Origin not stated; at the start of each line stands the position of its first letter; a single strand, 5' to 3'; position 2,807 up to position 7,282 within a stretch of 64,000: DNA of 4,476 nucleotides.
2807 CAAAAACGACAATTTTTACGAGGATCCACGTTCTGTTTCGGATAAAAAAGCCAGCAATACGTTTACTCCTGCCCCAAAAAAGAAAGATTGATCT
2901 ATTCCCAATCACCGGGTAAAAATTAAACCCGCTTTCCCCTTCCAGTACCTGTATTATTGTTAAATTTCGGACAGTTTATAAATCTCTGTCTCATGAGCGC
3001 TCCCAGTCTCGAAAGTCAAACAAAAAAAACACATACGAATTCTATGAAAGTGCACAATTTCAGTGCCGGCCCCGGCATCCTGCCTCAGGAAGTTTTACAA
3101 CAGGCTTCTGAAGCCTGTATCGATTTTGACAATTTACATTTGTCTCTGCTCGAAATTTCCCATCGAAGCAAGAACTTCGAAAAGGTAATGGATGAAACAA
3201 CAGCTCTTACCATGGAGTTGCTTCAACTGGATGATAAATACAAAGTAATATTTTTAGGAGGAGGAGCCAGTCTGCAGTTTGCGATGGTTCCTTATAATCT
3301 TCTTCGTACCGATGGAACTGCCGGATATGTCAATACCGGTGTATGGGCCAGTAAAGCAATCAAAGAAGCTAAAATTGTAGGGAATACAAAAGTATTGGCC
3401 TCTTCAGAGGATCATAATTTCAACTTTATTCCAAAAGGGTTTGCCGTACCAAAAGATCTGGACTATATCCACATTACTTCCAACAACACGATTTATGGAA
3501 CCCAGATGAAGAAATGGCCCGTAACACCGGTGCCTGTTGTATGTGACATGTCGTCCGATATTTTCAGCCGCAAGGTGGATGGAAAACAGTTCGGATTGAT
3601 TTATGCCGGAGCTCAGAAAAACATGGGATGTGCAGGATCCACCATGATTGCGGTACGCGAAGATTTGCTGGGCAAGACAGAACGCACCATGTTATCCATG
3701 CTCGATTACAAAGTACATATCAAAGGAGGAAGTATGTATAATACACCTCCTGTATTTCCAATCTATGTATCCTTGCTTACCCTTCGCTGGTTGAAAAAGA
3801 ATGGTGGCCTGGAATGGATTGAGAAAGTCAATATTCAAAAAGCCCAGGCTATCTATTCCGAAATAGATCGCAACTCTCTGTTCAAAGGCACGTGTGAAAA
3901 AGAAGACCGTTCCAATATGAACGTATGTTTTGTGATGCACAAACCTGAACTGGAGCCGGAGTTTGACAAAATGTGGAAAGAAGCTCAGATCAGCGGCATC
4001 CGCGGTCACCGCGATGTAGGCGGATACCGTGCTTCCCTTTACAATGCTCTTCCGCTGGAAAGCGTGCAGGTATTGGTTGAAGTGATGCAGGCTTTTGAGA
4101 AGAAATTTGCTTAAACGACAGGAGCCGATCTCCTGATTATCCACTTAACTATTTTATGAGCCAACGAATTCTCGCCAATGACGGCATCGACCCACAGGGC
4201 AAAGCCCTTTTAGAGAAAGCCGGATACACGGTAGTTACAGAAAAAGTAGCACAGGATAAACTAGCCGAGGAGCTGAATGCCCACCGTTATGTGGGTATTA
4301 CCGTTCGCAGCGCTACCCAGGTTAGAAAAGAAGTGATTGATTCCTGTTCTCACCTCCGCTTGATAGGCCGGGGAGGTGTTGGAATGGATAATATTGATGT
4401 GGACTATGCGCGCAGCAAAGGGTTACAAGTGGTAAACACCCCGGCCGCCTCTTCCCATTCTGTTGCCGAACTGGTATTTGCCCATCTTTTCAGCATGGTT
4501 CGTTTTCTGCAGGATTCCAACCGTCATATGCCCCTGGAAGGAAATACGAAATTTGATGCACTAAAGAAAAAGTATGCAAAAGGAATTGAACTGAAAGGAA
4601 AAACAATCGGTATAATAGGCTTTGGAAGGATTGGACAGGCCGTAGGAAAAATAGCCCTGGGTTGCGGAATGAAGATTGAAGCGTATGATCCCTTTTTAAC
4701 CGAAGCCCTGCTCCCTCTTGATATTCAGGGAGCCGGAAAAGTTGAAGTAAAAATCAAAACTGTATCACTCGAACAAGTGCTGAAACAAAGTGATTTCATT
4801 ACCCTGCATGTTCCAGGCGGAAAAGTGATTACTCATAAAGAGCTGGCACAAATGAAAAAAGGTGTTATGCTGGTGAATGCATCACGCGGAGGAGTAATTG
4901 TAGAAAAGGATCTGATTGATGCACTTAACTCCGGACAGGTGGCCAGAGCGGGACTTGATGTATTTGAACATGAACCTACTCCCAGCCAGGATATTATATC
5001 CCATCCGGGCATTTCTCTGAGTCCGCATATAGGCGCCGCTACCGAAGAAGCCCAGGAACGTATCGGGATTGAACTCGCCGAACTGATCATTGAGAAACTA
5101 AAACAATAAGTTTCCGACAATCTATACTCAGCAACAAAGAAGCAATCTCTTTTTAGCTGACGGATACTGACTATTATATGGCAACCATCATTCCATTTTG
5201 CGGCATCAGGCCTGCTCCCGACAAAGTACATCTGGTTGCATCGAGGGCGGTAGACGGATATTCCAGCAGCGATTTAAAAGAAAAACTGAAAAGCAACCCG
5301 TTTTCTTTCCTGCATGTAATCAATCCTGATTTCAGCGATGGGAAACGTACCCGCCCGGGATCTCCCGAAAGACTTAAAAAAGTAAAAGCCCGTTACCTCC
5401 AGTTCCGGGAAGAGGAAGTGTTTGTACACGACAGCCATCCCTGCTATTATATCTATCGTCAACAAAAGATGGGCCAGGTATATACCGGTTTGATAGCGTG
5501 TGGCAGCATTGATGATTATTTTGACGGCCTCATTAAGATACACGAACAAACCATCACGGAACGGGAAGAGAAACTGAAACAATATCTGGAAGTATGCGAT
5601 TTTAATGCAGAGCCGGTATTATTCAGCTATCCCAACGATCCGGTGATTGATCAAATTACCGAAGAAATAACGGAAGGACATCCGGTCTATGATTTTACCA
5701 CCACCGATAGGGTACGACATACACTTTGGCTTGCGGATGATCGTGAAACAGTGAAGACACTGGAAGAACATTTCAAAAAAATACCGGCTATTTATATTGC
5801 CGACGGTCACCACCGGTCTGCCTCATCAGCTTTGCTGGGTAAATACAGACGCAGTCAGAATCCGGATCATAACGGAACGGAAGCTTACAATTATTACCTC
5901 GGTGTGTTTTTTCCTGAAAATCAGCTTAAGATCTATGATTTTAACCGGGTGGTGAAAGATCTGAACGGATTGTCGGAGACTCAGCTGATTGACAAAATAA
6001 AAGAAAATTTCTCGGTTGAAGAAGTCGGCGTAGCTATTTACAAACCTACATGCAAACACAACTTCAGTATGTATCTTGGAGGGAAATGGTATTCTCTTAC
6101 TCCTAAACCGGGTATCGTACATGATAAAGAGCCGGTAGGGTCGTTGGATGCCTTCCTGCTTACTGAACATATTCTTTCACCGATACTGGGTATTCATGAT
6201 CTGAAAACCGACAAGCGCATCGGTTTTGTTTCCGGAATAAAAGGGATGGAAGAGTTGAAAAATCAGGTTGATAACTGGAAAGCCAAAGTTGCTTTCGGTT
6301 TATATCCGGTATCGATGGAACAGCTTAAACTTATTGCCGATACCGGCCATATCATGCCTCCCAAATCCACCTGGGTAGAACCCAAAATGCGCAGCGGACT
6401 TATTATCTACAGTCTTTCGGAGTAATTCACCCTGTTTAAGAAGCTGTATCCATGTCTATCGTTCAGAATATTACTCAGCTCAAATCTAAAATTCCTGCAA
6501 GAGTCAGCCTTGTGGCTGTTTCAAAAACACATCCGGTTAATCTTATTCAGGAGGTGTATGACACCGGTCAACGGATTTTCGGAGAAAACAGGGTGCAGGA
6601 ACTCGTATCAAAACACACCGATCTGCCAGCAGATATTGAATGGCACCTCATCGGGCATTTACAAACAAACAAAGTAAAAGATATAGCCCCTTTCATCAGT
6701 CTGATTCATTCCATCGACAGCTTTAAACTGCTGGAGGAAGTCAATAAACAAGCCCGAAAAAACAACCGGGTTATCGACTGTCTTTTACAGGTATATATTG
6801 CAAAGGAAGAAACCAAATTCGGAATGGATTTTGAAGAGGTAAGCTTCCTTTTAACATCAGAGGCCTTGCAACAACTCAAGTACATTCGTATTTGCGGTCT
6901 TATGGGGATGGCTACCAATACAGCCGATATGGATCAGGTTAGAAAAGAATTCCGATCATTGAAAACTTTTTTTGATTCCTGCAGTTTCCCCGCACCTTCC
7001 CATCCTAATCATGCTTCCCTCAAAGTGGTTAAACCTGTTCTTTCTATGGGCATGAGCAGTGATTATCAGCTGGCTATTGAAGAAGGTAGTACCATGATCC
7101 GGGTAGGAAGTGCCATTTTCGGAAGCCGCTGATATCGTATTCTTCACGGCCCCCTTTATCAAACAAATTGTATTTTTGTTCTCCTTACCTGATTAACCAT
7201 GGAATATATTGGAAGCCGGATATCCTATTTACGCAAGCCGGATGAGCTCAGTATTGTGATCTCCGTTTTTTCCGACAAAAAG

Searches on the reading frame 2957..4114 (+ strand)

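Call 77: search_protein_families(library=pfam, proteins=[window:2957-4114:+], max_evalue=0.00001)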
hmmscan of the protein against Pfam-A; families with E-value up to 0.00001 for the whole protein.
window:2957-4114:+ (385 aa): 1 family
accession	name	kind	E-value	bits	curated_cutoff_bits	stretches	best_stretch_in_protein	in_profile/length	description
PF00266.25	Aminotran_5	-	2e-30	106.4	21.5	1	33-372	2-370/371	Aminotransferase class-V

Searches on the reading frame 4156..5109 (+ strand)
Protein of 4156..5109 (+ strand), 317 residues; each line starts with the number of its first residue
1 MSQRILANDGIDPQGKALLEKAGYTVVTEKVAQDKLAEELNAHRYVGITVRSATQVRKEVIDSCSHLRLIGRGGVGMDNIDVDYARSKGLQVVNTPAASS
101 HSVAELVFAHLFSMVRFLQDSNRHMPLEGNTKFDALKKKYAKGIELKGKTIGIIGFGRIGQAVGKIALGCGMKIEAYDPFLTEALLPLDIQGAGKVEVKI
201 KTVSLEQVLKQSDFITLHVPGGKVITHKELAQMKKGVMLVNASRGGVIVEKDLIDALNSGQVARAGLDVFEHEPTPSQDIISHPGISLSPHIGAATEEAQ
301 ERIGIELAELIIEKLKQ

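Call 77: search_protein_families(library=pfam, proteins=[window:4156-5109:+], max_evalue=0.00001)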
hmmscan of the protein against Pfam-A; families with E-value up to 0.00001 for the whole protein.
window:4156-5109:+ (317 aa): 2 families
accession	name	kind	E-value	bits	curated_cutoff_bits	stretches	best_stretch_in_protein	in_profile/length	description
PF02826.25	2-Hacid_dh_C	-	2.3e-45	154.6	25.1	1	109-293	2-178/178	D-isomer specific 2-hydroxyacid dehydrogenase, NAD binding domain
PF00389.36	2-Hacid_dh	-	1.2e-27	96.6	24.6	1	8-313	4-122/134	D-isomer specific 2-hydroxyacid dehydrogenase, catalytic domain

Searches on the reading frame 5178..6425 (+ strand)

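Call 77: search_protein_families(library=pfam, proteins=[window:5178-6425:+], max_evalue=0.00001)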
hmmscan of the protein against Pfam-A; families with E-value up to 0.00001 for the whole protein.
window:5178-6425:+ (415 aa): 1 family
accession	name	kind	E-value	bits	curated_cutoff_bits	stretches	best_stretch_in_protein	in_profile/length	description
PF06245.16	DUF1015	-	1.3e-94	317.2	25.8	1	4-325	1-324/325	Protein of unknown function (DUF1015)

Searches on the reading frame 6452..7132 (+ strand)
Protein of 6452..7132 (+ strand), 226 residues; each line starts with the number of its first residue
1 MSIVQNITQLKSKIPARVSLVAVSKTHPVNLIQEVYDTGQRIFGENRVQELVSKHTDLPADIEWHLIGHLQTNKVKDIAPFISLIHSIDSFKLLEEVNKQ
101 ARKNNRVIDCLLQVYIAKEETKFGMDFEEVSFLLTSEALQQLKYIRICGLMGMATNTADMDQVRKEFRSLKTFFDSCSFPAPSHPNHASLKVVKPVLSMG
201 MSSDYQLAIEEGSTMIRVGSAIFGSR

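Call 77: search_protein_families(library=pfam, proteins=[window:6452-7132:+], max_evalue=0.00001)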
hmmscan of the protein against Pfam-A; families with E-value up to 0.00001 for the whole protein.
window:6452-7132:+ (226 aa): 1 family
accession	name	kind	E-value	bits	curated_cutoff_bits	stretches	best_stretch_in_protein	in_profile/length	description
PF01168.26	Ala_racemase_N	-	9.1e-18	65.2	24.1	1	3-225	6-218/220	Alanine racemase, N-terminal domain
